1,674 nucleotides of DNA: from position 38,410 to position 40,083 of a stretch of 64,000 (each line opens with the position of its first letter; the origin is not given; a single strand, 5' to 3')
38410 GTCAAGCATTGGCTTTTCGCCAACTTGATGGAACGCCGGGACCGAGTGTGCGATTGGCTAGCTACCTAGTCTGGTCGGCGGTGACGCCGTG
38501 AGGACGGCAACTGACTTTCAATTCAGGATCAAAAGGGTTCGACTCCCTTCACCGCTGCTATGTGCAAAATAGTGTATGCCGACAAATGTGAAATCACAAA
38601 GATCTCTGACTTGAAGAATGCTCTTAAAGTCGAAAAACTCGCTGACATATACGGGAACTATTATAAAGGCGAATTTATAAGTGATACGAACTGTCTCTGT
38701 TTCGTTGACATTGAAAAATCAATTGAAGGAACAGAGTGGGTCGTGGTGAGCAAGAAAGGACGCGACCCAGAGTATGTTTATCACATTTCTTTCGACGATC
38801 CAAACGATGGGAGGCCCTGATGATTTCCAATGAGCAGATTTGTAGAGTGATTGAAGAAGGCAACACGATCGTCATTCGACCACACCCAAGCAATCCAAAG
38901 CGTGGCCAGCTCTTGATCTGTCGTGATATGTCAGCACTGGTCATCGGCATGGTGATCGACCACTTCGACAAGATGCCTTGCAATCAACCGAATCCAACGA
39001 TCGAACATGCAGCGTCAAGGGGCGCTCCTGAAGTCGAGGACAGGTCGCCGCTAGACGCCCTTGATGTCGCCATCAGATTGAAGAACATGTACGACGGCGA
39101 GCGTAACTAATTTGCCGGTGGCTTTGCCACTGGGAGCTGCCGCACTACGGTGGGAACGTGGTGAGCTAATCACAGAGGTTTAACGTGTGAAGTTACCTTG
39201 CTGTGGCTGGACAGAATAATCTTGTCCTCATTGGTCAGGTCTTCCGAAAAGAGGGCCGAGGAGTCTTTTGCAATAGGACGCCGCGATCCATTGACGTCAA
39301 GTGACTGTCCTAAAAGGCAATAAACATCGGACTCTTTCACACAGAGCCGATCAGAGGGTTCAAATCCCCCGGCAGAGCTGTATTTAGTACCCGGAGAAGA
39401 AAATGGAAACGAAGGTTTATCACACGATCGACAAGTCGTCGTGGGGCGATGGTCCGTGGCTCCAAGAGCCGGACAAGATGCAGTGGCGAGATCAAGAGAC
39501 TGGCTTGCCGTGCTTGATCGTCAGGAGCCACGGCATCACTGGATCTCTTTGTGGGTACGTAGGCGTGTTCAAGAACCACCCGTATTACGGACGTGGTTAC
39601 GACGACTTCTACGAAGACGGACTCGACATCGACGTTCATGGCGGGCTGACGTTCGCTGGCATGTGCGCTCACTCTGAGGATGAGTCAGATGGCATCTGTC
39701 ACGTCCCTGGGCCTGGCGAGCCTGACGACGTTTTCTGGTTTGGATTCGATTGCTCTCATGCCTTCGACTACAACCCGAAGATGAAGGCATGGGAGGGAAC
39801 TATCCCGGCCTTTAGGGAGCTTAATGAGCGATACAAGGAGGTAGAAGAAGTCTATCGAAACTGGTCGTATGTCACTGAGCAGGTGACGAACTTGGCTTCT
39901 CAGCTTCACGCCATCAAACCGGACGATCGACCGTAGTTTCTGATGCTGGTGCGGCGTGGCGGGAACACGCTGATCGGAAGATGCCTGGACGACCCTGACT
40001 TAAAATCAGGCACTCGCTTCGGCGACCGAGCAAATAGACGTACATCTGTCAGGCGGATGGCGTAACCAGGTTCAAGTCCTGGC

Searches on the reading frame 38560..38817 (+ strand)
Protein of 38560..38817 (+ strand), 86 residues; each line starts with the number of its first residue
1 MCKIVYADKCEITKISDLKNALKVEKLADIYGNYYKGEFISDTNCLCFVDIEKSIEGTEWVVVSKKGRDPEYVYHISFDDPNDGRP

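Call 8: search_protein_families(library=pfam, proteins=[window:38560-38817:+], max_evalue=0.1)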
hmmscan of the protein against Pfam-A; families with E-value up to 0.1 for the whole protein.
window:38560-38817:+ (86 aa): 1 family
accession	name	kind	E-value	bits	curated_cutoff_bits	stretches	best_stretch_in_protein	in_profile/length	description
PF03413.25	PepSY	-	0.038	14.7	24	0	52-83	12-42/60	Peptidase propeptide and YPEB domain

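Call 43: search_protein_families(library=phrogs, proteins=[window:38560-38817:+], max_evalue=0.01)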
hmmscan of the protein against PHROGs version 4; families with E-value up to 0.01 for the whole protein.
window:38560-38817:+ (86 aa): 0 families

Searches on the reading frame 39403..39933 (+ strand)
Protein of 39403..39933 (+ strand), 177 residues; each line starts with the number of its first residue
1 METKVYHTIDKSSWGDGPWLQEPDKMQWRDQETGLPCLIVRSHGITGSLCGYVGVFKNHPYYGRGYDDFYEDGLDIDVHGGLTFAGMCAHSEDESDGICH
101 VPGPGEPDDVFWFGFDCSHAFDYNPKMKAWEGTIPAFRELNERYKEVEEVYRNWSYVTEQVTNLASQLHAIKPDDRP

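Call 8: search_protein_families(library=pfam, proteins=[window:39403-39933:+], max_evalue=0.1)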
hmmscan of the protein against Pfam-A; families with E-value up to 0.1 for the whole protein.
window:39403-39933:+ (177 aa): 0 families

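Call 43: search_protein_families(library=phrogs, proteins=[window:39403-39933:+], max_evalue=0.01)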
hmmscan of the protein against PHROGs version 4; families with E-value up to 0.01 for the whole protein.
window:39403-39933:+ (177 aa): 1 family
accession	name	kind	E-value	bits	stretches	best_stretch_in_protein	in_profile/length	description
phrog_2164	-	unknown function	7.7e-28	98.2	1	12-171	8-128/135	-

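Call 45: search_dna_similar(query=window:39403-39933:+, collection=phages, mode=protein, max_rows=25)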
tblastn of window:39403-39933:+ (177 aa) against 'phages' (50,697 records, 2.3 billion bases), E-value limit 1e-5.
Records with a match: 3; places in all: 3; records where one place covers at least 80% of the query: 2.
Best place of each record, by identity: <60% 3.
By first word of the organism name: Bacillus 2; Streptococcus 1.
By host as written in the record: Bacillus megaterium str. ATCC 43725 2; Streptococcus pasteurianus 651_SPAS 1.
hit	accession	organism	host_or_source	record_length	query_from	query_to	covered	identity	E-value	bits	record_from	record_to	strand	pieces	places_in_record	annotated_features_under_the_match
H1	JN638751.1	Bacillus phage G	Bacillus megaterium str. ATCC 43725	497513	19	169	85%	35.9%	2e-15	78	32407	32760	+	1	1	45: gp45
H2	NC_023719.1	Bacillus phage G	Bacillus megaterium str. ATCC 43725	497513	19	169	85%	35.9%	2e-15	78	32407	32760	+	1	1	45: gp45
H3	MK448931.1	Streptococcus phage Javan414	Streptococcus pasteurianus 651_SPAS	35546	34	168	76%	33.3%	6e-9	60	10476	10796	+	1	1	hypothetical protein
